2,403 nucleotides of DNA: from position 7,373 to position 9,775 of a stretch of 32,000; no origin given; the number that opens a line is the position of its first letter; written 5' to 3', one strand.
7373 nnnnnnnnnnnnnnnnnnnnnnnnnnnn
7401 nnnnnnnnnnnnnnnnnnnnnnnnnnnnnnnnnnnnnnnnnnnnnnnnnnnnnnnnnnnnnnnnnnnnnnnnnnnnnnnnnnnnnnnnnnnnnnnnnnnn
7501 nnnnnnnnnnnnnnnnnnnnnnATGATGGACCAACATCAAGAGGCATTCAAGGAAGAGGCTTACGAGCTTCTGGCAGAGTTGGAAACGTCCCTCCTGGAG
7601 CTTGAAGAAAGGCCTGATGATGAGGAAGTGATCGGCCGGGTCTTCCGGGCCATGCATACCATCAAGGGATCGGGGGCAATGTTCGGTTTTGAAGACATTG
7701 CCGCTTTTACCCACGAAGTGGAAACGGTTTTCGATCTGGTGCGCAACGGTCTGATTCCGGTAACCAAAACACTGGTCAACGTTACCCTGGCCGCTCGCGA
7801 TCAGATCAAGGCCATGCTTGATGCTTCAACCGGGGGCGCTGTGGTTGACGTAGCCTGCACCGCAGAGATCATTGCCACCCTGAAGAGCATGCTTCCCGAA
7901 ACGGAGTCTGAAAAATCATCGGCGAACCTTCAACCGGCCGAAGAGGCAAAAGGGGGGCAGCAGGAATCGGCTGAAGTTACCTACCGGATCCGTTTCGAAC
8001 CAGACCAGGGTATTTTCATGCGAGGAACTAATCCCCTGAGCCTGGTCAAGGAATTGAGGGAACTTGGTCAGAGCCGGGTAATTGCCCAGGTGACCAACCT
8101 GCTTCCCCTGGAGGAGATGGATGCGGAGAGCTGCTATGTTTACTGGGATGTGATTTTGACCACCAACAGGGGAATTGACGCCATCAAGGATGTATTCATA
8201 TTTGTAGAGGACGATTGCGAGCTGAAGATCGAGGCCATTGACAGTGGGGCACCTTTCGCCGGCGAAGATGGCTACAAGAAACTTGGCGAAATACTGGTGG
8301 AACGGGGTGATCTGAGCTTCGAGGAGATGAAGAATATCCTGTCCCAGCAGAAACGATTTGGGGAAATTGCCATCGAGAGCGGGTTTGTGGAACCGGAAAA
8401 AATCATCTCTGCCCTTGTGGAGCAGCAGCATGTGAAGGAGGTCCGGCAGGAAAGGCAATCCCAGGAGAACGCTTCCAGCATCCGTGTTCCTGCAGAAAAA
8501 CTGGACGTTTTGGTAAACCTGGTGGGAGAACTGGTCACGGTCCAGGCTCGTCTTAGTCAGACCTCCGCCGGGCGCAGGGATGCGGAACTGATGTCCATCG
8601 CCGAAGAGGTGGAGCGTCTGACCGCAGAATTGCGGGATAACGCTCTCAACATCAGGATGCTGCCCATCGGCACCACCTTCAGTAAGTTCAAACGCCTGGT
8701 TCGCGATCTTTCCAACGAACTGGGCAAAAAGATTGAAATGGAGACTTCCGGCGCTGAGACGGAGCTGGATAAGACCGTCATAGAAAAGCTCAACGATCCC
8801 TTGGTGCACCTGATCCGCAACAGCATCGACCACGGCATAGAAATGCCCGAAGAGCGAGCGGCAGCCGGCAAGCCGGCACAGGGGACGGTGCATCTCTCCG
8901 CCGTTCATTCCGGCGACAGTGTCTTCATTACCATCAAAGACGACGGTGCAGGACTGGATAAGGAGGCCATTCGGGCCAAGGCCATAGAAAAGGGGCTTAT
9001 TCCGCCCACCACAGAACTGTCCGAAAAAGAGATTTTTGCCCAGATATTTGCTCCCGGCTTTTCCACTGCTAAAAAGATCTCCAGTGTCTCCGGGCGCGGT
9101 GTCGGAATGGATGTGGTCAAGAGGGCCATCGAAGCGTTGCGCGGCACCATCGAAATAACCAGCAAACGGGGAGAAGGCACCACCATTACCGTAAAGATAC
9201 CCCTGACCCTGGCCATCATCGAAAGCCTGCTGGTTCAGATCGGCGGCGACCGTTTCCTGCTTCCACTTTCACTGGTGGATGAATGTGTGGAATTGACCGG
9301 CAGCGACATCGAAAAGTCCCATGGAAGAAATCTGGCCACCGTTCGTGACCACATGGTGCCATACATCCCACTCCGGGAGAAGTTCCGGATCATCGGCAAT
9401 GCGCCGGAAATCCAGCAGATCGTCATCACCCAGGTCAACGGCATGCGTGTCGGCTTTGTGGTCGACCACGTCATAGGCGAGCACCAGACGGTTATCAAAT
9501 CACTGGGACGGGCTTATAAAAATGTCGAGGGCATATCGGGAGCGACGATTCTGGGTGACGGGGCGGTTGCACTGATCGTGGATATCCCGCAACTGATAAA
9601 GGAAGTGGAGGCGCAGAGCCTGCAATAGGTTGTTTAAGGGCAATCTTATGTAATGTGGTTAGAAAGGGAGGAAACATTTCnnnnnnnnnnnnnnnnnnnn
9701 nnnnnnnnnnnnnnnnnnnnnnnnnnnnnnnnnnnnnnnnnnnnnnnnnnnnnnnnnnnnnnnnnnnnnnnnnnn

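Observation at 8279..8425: CheA carries an internal tandem MshEN/T2SSE_N-like motif pair of the c-di-GMP receptor type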

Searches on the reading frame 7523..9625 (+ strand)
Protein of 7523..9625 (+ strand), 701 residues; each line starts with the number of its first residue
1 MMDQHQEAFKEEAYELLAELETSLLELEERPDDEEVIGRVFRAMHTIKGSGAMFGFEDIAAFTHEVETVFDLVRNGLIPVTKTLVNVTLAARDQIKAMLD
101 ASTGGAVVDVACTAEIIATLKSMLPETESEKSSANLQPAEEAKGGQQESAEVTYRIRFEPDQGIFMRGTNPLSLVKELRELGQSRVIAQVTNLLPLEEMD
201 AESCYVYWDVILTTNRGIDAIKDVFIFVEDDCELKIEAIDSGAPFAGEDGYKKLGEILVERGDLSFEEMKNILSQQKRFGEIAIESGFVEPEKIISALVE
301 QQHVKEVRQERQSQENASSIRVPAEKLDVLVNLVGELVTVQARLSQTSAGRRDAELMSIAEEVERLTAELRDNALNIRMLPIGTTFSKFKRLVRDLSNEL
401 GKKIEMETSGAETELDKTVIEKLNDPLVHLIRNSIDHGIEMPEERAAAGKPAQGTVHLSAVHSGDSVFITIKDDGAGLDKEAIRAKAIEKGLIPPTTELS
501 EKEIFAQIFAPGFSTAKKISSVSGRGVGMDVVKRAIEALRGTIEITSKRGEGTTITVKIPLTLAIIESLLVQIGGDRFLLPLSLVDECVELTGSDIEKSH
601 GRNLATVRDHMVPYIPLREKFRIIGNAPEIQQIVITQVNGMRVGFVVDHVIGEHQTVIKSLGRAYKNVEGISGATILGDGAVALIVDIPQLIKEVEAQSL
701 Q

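Call 3: search_protein_families(library=pfam, proteins=[window:7523-9625:+], max_evalue=10)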
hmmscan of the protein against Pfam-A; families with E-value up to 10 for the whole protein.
window:7523-9625:+ (701 aa): 6 families
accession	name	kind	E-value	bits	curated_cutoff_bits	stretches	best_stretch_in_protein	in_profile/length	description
PF01584.24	CheW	-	2.1e-27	95.9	23.5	1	568-695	2-137/138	CheW-like domain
PF02518.31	HATPase_c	-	4e-20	72.8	26.4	1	425-562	4-110/111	Histidine kinase-, DNA gyrase B-, and HSP90-like ATPase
PF01627.28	Hpt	-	1.2e-15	57.9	24.6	1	7-101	4-80/84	Hpt domain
PF02895.20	H-kinase_dim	-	1.6e-13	51.3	23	1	318-377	2-68/68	Signal transducing histidine kinase, homodimeric domain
PF13581.12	HATPase_c_2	-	0.11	12.9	27.4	1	448-557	49-125/127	Histidine kinase-like ATPase domain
PF13589.12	HATPase_c_3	-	0.12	12.8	25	1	427-488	7-54/137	Histidine kinase-, DNA gyrase B-, and HSP90-like ATPase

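Call 11: find_homologous_proteins(query=window:7523-9625:+, max_evalue=1e-20)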
Query window:7523-9625:+ (701 aa): 8000 proteins with E <= 1e-20 among 8000 candidates; the best 120 are listed.
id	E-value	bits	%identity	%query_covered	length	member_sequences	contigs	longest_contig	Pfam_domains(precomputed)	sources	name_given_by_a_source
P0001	0.0e+0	1479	98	100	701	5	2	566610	PF02895.21,PF01584.25,PF02518.32,PF01627.29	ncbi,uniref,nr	ncbi:chemotaxis protein CheA [Geotalea toluenoxydans]|uniref:chemotaxis protein CheA n=1 Tax=Geotale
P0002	0.0e+0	1322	88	100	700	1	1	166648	PF02895.21,PF01584.25,PF02518.32,PF01627.29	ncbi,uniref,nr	ncbi:chemotaxis protein CheA [Geotalea sp. SG265]|uniref:chemotaxis protein CheA n=1 Tax=Geotalea sp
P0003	0.0e+0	1204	80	100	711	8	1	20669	PF02895.21,PF01584.25,PF02518.32,PF01627.29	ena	-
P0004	0.0e+0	1198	80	99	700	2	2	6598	PF02895.21,PF01584.25,PF02518.32,PF01627.29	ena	-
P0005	0.0e+0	1197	80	100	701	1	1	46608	PF02895.21,PF01584.25,PF02518.32,PF01627.29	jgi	jgi:two-component system chemotaxis sensor kinase CheA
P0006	0.0e+0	1118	75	100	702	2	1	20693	PF02895.21,PF01584.25,PF02518.32,PF01627.29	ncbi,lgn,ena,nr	ncbi:MAG: two-component system chemotaxis family sensor kinase [Geobacteraceae bacterium]|nr:MAG: tw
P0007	0.0e+0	1114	74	99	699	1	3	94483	PF02895.21,PF01584.25,PF02518.32,PF01627.29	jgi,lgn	jgi:two-component system chemotaxis sensor kinase CheA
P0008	0.0e+0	1105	74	100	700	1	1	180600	PF02895.21,PF01584.25,PF02518.32,PF01627.29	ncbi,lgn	-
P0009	0.0e+0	1103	74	99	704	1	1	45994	PF02895.21,PF01584.25,PF02518.32,PF01627.29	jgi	jgi:two-component system chemotaxis sensor kinase CheA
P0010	0.0e+0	1093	73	99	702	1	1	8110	PF02895.21,PF01584.25,PF02518.32,PF01627.29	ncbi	-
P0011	0.0e+0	1090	72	99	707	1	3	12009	PF02895.21,PF01584.25,PF02518.32,PF01627.29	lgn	-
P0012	0.0e+0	1089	73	100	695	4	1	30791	PF02895.21,PF01584.25,PF02518.32,PF01627.29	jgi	jgi:two-component system, chemotaxis family, sensor kinase CheA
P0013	0.0e+0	1088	73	100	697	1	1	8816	PF02895.21,PF01584.25,PF02518.32,PF01627.29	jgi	jgi:two-component system chemotaxis sensor kinase CheA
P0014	0.0e+0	1088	73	100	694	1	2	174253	PF02895.21,PF01584.25,PF02518.32,PF01627.29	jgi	jgi:two-component system, chemotaxis family, sensor kinase CheA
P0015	0.0e+0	1084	71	99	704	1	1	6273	PF02895.21,PF01584.25,PF02518.32,PF01627.29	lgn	-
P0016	0.0e+0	1083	72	100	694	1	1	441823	PF02895.21,PF01584.25,PF02518.32,PF01627.29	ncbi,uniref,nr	ncbi:chemotaxis protein CheA [Geomesophilobacter sediminis]|uniref:Chemotaxis protein CheA n=1 Tax=G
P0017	0.0e+0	1083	72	100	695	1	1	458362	PF02895.21,PF01584.25,PF02518.32,PF01627.29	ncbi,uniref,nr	ncbi:chemotaxis protein CheA [Geomonas limicola]|uniref:Chemotaxis protein CheA n=1 Tax=Geomonas lim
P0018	0.0e+0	1081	72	100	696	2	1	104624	PF02895.21,PF01584.25,PF02518.32,PF01627.29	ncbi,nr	ncbi:MAG: chemotaxis protein CheA [Geobacteraceae bacterium GWC2_58_44]|nr:MAG: chemotaxis protein C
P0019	0.0e+0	1081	73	100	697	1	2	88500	PF02895.21,PF01584.25,PF02518.32,PF01627.29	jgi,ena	-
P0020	0.0e+0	1080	73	99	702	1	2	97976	PF02895.21,PF01584.25,PF02518.32,PF01627.29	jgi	jgi:two-component system chemotaxis sensor kinase CheA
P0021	0.0e+0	1080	72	100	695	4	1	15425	PF02895.21,PF01584.25,PF02518.32,PF01627.29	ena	-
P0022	0.0e+0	1079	73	100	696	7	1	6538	PF02895.21,PF01584.25,PF02518.32,PF01627.29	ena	-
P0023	0.0e+0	1078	72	100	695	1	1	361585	PF02895.21,PF01584.25,PF02518.32,PF01627.29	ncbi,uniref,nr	ncbi:chemotaxis protein CheA [Geomonas silvestris]|uniref:Chemotaxis protein CheA n=1 Tax=Geomonas s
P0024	0.0e+0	1076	72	100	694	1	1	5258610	PF02895.21,PF01584.25,PF02518.32,PF01627.29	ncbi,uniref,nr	ncbi:chemotaxis protein CheA [Geomonas sp. RF6]|uniref:chemotaxis protein CheA n=1 Tax=Geomonas sp. 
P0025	0.0e+0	1076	72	100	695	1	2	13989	PF02895.21,PF01584.25,PF02518.32,PF01627.29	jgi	jgi:two-component system, chemotaxis family, sensor kinase CheA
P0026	0.0e+0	1076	73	99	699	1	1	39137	PF02895.21,PF01584.25,PF02518.32,PF01627.29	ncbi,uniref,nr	ncbi:chemotaxis protein CheA [Geobacter sp. OR-1]|uniref:chemotaxis protein CheA n=1 Tax=Geobacter s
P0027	0.0e+0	1076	73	99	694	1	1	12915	PF02895.21,PF01584.25,PF02518.32,PF01627.29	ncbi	-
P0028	0.0e+0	1076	73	100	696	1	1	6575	PF02895.21,PF01584.25,PF02518.32,PF01627.29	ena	-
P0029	0.0e+0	1076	72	99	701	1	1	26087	PF02895.21,PF01584.25,PF02518.32,PF01627.29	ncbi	-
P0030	0.0e+0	1076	72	99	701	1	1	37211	PF02895.21,PF01584.25,PF02518.32,PF01627.29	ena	-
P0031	0.0e+0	1075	71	100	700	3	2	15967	PF02895.21,PF01584.25,PF02518.32,PF01627.29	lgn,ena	-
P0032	0.0e+0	1075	72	100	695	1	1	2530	PF02895.21,PF01584.25,PF02518.32,PF01627.29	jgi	jgi:two-component system, chemotaxis family, sensor kinase CheA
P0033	0.0e+0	1075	72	99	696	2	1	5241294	PF02895.21,PF01584.25,PF02518.32,PF01627.29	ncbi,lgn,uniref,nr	ncbi:chemotaxis protein CheA [Geomonas paludis]|uniref:Chemotaxis protein CheA n=1 Tax=Geomonas palu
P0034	0.0e+0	1075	73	100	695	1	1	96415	PF02895.21,PF01584.25,PF02518.32,PF01627.29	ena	-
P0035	0.0e+0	1074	73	100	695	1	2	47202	PF02895.21,PF01584.25,PF02518.32,PF01627.29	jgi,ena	-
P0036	0.0e+0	1074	73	100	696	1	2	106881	PF02895.21,PF01584.25,PF02518.32,PF01627.29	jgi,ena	-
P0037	0.0e+0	1074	72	100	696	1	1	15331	PF02895.21,PF01584.25,PF02518.32,PF01627.29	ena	-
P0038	0.0e+0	1073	72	100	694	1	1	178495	PF02895.21,PF01584.25,PF02518.32,PF01627.29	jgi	-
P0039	0.0e+0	1073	72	100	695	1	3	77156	PF02895.21,PF01584.25,PF02518.32,PF01627.29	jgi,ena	-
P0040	0.0e+0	1073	72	100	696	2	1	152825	PF02895.21,PF01584.25,PF02518.32,PF01627.29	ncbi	ncbi:chemotaxis protein CheA [Geomonas sp. Red276]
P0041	0.0e+0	1073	72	99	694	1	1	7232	PF02895.21,PF01584.25,PF02518.32,PF01627.29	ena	-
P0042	0.0e+0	1073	72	100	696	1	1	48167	PF02895.21,PF01584.25,PF02518.32,PF01627.29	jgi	jgi:two-component system, chemotaxis family, sensor kinase CheA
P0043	0.0e+0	1072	72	99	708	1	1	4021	PF02895.21,PF01584.25,PF02518.32,PF01627.29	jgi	jgi:two-component system, chemotaxis family, sensor kinase CheA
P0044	0.0e+0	1072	73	99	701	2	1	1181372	PF02895.21,PF01584.25,PF02518.32,PF01627.29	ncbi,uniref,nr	ncbi:chemotaxis protein CheA [Geobacter pelophilus]|uniref:Chemotaxis protein CheA n=1 Tax=Geoanaero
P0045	0.0e+0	1071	72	100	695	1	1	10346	PF02895.21,PF01584.25,PF02518.32,PF01627.29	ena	-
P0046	0.0e+0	1071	71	100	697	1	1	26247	PF02895.21,PF01584.25,PF02518.32,PF01627.29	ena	-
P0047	0.0e+0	1070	72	100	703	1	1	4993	PF02895.21,PF01584.25,PF02518.32,PF01627.29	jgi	jgi:two-component system, chemotaxis family, sensor kinase CheA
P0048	0.0e+0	1070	72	100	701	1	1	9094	PF02895.21,PF01584.25,PF02518.32,PF01627.29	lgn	-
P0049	0.0e+0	1070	72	100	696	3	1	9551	PF02895.21,PF01584.25,PF02518.32,PF01627.29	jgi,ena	-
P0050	0.0e+0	1069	72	99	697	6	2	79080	PF02895.21,PF01584.25,PF02518.32,PF01627.29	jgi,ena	-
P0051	0.0e+0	1069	72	99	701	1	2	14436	PF02895.21,PF01584.25,PF02518.32,PF01627.29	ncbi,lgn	-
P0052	0.0e+0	1069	72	100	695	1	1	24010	PF02895.21,PF01584.25,PF02518.32,PF01627.29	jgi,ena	-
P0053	0.0e+0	1069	72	100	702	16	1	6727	PF02895.21,PF01584.25,PF02518.32,PF01627.29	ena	-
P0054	0.0e+0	1069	73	100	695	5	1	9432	PF02895.21,PF01584.25,PF02518.32,PF01627.29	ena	-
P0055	0.0e+0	1068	72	99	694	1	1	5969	PF02895.21,PF01584.25,PF02518.32,PF01627.29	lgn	-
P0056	0.0e+0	1068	71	100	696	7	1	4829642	PF02895.21,PF01584.25,PF02518.32,PF01627.29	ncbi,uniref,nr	ncbi:chemotaxis protein CheA [Geomonas nitrogeniifigens]|uniref:chemotaxis protein CheA n=1 Tax=Geom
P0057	0.0e+0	1068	71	99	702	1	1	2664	PF02895.21,PF01584.25,PF02518.32,PF01627.29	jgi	jgi:two-component system chemotaxis sensor kinase CheA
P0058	0.0e+0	1068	72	100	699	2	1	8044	PF02895.21,PF01584.25,PF02518.32,PF01627.29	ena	-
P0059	0.0e+0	1068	71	100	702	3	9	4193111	PF02895.21,PF01584.25,PF02518.32,PF01627.29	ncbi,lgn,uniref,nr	ncbi:chemotaxis protein CheA [Geotalea uraniireducens]|uniref:Chemotaxis protein CheA n=1 Tax=Geotal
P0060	0.0e+0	1068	72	100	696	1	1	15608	PF02895.21,PF01584.25,PF02518.32,PF01627.29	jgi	jgi:two-component system chemotaxis sensor kinase CheA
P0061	0.0e+0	1067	72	100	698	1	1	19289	PF02895.21,PF01584.25,PF02518.32,PF01627.29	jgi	jgi:two-component system chemotaxis sensor kinase CheA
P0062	0.0e+0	1067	71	99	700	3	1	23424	PF02895.21,PF01584.25,PF02518.32,PF01627.29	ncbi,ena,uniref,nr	ncbi:chemotaxis protein CheA [Geobacter sp.]|uniref:chemotaxis protein CheA n=1 Tax=Geobacter sp. Ta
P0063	0.0e+0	1067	72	99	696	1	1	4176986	PF02895.21,PF01584.25,PF02518.32,PF01627.29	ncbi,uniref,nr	ncbi:chemotaxis protein CheA [Geoanaerobacter pelophilus]|uniref:Chemotaxis protein CheA n=1 Tax=Geo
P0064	0.0e+0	1067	71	100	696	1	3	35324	PF02895.21,PF01584.25,PF02518.32,PF01627.29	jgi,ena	-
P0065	0.0e+0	1067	71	100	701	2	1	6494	PF02895.21,PF01584.25,PF02518.32,PF01627.29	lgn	-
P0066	0.0e+0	1066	72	100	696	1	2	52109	PF02895.21,PF01584.25,PF02518.32,PF01627.29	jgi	jgi:two-component system, chemotaxis family, sensor kinase CheA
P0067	0.0e+0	1066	71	100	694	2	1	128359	PF02895.21,PF01584.25,PF02518.32,PF01627.29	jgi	jgi:two-component system, chemotaxis family, sensor kinase CheA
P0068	0.0e+0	1066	72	99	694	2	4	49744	PF02895.21,PF01584.25,PF02518.32,PF01627.29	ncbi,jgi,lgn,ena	-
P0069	0.0e+0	1066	71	99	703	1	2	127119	PF02895.21,PF01584.25,PF02518.32,PF01627.29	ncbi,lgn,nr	ncbi:MAG: chemotaxis protein CheA [Desulfuromonadales bacterium]|nr:MAG: chemotaxis protein CheA [De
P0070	0.0e+0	1066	71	100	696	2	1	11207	PF02895.21,PF01584.25,PF02518.32,PF01627.29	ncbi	-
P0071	0.0e+0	1066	72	100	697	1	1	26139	PF02895.21,PF01584.25,PF02518.32,PF01627.29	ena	-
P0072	0.0e+0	1065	71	99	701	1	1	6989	PF02895.21,PF01584.25,PF02518.32,PF01627.29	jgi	jgi:two-component system chemotaxis sensor kinase CheA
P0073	0.0e+0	1064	72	100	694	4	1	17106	PF02895.21,PF01584.25,PF02518.32,PF01627.29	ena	-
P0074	0.0e+0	1064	71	99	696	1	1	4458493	PF02895.21,PF01584.25,PF02518.32,PF01627.29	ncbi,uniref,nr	ncbi:Signal transduction histidine kinase CheA [Citrifermentans bremense]|uniref:Chemotaxis protein 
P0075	0.0e+0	1064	71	100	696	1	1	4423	PF02895.21,PF01584.25,PF02518.32,PF01627.29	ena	-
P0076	0.0e+0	1064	71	100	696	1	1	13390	PF02895.21,PF01584.25,PF02518.32,PF01627.29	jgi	jgi:two-component system, chemotaxis family, sensor kinase CheA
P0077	0.0e+0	1064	72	99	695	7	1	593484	PF02895.21,PF01584.25,PF02518.32,PF01627.29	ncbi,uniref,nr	ncbi:chemotaxis protein CheA [Geomonas terrae]|uniref:Chemotaxis protein CheA n=1 Tax=Geomonas terra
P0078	0.0e+0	1064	70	100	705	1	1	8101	PF02895.21,PF01584.25,PF02518.32,PF01627.29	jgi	jgi:two-component system chemotaxis sensor kinase CheA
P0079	0.0e+0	1063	72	99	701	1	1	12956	PF02895.21,PF01584.25,PF02518.32,PF01627.29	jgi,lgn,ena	-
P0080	0.0e+0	1063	70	99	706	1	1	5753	PF02895.21,PF01584.25,PF02518.32,PF01627.29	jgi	jgi:two-component system, chemotaxis family, sensor kinase CheA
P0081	0.0e+0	1063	70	100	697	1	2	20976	PF02895.21,PF01584.25,PF02518.32,PF01627.29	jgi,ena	-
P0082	0.0e+0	1061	71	100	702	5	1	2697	PF02895.21,PF01584.25,PF02518.32,PF01627.29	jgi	jgi:two-component system chemotaxis sensor kinase CheA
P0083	0.0e+0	1061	70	99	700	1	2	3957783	PF02895.21,PF01584.25,PF02518.32,PF01627.29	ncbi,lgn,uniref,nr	ncbi:chemotaxis protein CheA [Geobacter sp. DSM 9736]|uniref:chemotaxis protein CheA n=1 Tax=Geobact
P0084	0.0e+0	1061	70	100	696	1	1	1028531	PF02895.21,PF01584.25,PF02518.32,PF01627.29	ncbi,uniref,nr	ncbi:chemotaxis protein CheA [Geomonas azotofigens]|uniref:chemotaxis protein CheA n=1 Tax=Geomonas 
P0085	0.0e+0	1061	71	99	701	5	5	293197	PF02895.21,PF01584.25,PF02518.32,PF01627.29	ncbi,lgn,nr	ncbi:MAG: chemotaxis protein CheA [Geobacter sp.]|nr:chemotaxis protein CheA [Geobacter sp.]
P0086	0.0e+0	1061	72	100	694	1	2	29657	PF02895.21,PF01584.25,PF02518.32,PF01627.29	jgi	jgi:two-component system, chemotaxis family, sensor kinase CheA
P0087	0.0e+0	1060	71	100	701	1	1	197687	PF02895.21,PF01584.25,PF02518.32,PF01627.29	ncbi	-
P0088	0.0e+0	1060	72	99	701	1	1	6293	PF02895.21,PF01584.25,PF02518.32,PF01627.29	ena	-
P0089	0.0e+0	1060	70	100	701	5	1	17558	PF02895.21,PF01584.25,PF02518.32,PF01627.29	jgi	jgi:two-component system chemotaxis sensor kinase CheA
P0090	0.0e+0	1059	71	100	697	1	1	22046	PF02895.21,PF01584.25,PF02518.32,PF01627.29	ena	-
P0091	0.0e+0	1059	72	100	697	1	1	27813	PF02895.21,PF01584.25,PF02518.32,PF01627.29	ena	-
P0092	0.0e+0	1059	70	100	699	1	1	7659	PF02895.21,PF01584.25,PF02518.32,PF01627.29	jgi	jgi:two-component system, chemotaxis family, sensor kinase CheA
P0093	0.0e+0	1059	70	100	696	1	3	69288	PF02895.21,PF01584.25,PF02518.32,PF01627.29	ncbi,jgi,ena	ncbi:MAG TPA: chemotaxis protein CheA [Geomonas sp.]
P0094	0.0e+0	1059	71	100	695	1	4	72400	PF02895.21,PF01584.25,PF02518.32,PF01627.29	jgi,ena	-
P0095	0.0e+0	1058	70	100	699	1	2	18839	PF02895.21,PF01584.25,PF02518.32,PF01627.29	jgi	jgi:two-component system, chemotaxis family, sensor kinase CheA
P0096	0.0e+0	1058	70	100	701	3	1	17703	PF02895.21,PF01584.25,PF02518.32,PF01627.29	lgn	-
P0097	0.0e+0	1058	71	100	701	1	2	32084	PF02895.21,PF01584.25,PF02518.32,PF01627.29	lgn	-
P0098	0.0e+0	1058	71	99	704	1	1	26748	PF02895.21,PF01584.25,PF02518.32,PF01627.29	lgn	-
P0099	0.0e+0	1058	71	99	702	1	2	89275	PF02895.21,PF01584.25,PF02518.32,PF01627.29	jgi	jgi:two-component system chemotaxis sensor kinase CheA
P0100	0.0e+0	1057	72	100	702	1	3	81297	PF02895.21,PF01584.25,PF02518.32,PF01627.29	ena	-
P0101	0.0e+0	1057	72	99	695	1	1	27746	PF02895.21,PF01584.25,PF02518.32,PF01627.29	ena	-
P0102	0.0e+0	1057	71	100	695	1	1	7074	PF02895.21,PF01584.25,PF02518.32,PF01627.29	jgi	jgi:two-component system, chemotaxis family, sensor kinase CheA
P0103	0.0e+0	1056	70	99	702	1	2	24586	PF02895.21,PF01584.25,PF02518.32,PF01627.29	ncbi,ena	-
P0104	0.0e+0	1056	70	100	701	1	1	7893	PF02895.21,PF01584.25,PF02518.32,PF01627.29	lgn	-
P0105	0.0e+0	1055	71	100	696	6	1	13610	PF02895.21,PF01584.25,PF02518.32,PF01627.29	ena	-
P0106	0.0e+0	1055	71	99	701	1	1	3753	PF02895.21,PF01584.25,PF02518.32,PF01627.29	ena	-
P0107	0.0e+0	1055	70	100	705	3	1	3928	PF02895.21,PF01584.25,PF02518.32,PF01627.29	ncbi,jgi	jgi:two-component system chemotaxis sensor kinase CheA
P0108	0.0e+0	1055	71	99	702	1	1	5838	PF02895.21,PF01584.25,PF02518.32,PF01627.29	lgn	-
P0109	0.0e+0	1054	70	100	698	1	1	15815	PF02895.21,PF01584.25,PF02518.32,PF01627.29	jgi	jgi:two-component system chemotaxis sensor kinase CheA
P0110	0.0e+0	1054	70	100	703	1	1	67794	PF02895.21,PF01584.25,PF02518.32,PF01627.29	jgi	jgi:two-component system, chemotaxis family, sensor kinase CheA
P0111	0.0e+0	1054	70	100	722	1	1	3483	PF02895.21,PF01584.25,PF02518.32,PF01627.29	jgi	jgi:two-component system chemotaxis sensor kinase CheA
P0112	0.0e+0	1054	70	99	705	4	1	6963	PF02895.21,PF01584.25,PF02518.32,PF01627.29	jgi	jgi:two-component system chemotaxis sensor kinase CheA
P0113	0.0e+0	1054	71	100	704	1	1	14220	PF02895.21,PF01584.25,PF02518.32,PF01627.29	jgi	jgi:two-component system chemotaxis sensor kinase CheA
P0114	0.0e+0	1053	71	99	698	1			PF02895.21,PF01584.25,PF02518.32,PF01627.29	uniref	uniref:Chemotaxis protein CheA n=1 Tax=Geobacter sp. (strain M21) TaxID=443144 RepID=C6E0N3_GEOSM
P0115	0.0e+0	1053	70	100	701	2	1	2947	PF02895.21,PF01584.25,PF02518.32,PF01627.29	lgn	-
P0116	0.0e+0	1052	71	100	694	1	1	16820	PF02895.21,PF01584.25,PF02518.32,PF01627.29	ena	-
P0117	0.0e+0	1052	70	100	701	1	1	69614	PF02895.21,PF01584.25,PF02518.32,PF01627.29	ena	-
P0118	0.0e+0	1052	71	100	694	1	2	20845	PF02895.21,PF01584.25,PF02518.32,PF01627.29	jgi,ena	-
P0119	0.0e+0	1052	72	99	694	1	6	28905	PF02895.21,PF01584.25,PF02518.32,PF01627.29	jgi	-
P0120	0.0e+0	1052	70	99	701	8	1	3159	PF02895.21,PF01584.25,PF02518.32,PF01627.29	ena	-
